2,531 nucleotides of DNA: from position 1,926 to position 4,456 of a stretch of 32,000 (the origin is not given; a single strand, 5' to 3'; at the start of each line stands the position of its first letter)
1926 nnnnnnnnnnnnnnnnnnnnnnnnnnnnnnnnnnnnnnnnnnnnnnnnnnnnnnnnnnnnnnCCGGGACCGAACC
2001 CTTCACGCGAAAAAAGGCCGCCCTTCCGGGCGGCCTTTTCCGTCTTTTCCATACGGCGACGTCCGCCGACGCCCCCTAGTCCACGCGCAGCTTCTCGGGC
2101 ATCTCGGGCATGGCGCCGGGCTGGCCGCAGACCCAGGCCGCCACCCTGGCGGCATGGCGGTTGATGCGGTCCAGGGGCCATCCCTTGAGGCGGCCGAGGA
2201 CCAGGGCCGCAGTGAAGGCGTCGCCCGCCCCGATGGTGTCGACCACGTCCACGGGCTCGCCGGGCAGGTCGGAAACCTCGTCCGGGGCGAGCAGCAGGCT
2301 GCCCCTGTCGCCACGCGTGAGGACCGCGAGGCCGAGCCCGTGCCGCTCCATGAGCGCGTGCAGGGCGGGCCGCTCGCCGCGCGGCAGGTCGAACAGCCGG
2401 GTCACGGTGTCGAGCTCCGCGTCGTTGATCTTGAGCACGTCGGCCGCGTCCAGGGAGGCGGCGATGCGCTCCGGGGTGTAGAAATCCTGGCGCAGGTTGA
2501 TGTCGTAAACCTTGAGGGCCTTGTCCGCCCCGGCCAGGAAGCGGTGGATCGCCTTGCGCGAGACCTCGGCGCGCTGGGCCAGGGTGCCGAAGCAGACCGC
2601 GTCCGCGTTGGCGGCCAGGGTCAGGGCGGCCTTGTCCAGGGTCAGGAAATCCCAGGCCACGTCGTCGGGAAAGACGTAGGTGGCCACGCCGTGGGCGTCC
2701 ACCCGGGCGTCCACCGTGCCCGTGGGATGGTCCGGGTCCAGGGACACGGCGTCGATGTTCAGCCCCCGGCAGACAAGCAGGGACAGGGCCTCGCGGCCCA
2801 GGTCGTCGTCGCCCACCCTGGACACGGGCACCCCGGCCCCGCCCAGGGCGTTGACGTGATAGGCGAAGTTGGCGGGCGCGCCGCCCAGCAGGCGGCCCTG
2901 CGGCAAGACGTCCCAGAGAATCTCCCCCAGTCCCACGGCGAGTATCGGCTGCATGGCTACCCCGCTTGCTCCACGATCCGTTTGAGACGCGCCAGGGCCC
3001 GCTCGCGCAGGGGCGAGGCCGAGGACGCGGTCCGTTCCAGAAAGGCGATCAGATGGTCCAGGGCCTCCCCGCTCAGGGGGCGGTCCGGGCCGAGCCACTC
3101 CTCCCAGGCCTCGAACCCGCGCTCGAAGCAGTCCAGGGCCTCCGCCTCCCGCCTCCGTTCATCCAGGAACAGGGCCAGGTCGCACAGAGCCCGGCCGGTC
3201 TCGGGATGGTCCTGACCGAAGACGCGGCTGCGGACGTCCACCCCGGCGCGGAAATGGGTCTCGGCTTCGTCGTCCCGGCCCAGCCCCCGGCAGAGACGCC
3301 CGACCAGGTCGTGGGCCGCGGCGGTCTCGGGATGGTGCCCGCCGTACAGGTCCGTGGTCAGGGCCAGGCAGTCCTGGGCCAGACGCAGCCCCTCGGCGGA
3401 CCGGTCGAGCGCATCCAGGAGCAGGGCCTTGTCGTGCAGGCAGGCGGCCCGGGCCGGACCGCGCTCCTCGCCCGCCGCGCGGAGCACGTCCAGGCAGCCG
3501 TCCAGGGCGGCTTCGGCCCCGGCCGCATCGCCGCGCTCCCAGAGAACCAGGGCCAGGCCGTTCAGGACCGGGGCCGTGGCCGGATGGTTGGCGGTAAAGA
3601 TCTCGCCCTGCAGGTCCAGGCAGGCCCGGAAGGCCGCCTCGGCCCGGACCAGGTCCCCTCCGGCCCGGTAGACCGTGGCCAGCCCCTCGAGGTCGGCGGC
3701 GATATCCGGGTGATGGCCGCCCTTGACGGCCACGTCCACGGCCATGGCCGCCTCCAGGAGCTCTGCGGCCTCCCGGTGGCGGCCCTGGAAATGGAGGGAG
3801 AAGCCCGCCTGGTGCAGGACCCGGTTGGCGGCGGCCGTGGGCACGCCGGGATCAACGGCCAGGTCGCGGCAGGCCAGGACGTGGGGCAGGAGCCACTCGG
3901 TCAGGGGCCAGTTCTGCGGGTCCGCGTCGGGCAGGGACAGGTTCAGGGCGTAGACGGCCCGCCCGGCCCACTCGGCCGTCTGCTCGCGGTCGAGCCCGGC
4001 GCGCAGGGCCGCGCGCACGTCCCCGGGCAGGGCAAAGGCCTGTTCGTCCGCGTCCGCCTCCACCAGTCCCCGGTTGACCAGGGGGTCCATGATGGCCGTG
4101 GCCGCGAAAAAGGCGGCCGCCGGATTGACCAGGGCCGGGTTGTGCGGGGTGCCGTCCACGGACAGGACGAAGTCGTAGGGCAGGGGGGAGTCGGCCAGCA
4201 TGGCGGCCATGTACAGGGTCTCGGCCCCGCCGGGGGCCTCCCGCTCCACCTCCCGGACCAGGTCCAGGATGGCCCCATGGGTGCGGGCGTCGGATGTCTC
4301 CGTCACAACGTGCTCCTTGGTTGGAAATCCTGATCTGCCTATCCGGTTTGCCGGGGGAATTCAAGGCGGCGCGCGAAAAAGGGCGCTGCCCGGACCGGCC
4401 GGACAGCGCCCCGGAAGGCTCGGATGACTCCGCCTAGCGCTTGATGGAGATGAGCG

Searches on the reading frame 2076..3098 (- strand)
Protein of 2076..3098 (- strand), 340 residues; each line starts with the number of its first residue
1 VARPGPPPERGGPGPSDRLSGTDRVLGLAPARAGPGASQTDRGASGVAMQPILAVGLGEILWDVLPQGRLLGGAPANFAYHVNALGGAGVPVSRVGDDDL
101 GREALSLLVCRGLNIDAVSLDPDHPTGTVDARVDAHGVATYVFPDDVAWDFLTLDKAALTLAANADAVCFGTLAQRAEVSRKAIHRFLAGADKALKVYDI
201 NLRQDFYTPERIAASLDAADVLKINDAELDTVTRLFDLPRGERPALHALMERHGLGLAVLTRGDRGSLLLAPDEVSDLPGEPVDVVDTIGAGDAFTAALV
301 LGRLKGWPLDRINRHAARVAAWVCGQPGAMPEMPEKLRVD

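Call 24: search_protein_families(library=pfam, proteins=[window:2076-3098:-], max_evalue=0.00001)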
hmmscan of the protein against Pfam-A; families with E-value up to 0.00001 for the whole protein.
window:2076-3098:- (340 aa): 1 family
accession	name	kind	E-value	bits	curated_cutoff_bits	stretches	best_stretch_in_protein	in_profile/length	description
PF00294.29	PfkB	-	3e-37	129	25.8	1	71-334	35-300/302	pfkB family carbohydrate kinase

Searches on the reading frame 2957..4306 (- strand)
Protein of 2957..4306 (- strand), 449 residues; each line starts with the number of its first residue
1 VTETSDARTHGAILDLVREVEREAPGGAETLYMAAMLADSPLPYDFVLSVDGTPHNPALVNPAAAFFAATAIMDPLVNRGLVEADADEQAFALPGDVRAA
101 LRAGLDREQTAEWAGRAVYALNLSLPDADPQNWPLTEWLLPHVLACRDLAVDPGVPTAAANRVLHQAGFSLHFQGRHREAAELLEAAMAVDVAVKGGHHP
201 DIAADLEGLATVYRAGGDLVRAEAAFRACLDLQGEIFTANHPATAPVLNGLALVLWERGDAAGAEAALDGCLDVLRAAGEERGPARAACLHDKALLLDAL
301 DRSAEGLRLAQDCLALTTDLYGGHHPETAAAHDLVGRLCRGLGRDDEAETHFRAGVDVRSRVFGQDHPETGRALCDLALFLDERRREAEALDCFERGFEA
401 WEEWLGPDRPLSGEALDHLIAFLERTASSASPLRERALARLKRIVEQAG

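Call 24: search_protein_families(library=pfam, proteins=[window:2957-4306:-], max_evalue=0.00001)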
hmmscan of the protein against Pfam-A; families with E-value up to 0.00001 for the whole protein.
window:2957-4306:- (449 aa): 6 families
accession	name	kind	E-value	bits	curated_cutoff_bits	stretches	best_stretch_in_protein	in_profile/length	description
PF13424.12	TPR_12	-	4.2e-41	139.5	30.1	5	162-232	4-74/77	Tetratricopeptide repeat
PF13374.12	TPR_10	-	4.1e-23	81.1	27.5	0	330-369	4-42/42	Tetratricopeptide repeat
PF24885.1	TPR_NPHP3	-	2.2e-15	57.2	100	1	326-443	96-215/239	Nephrocystin-3 TPR domain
PF07719.23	TPR_2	-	5.9e-08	32.7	27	0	163-190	3-30/34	Tetratricopeptide repeat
PF13181.12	TPR_8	-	8.9e-08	32.2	25.7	0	209-233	7-31/34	Tetratricopeptide repeat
PF17874.7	TPR_MalT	-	1.5e-07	31.4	45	1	168-282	47-159/336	MalT-like TPR region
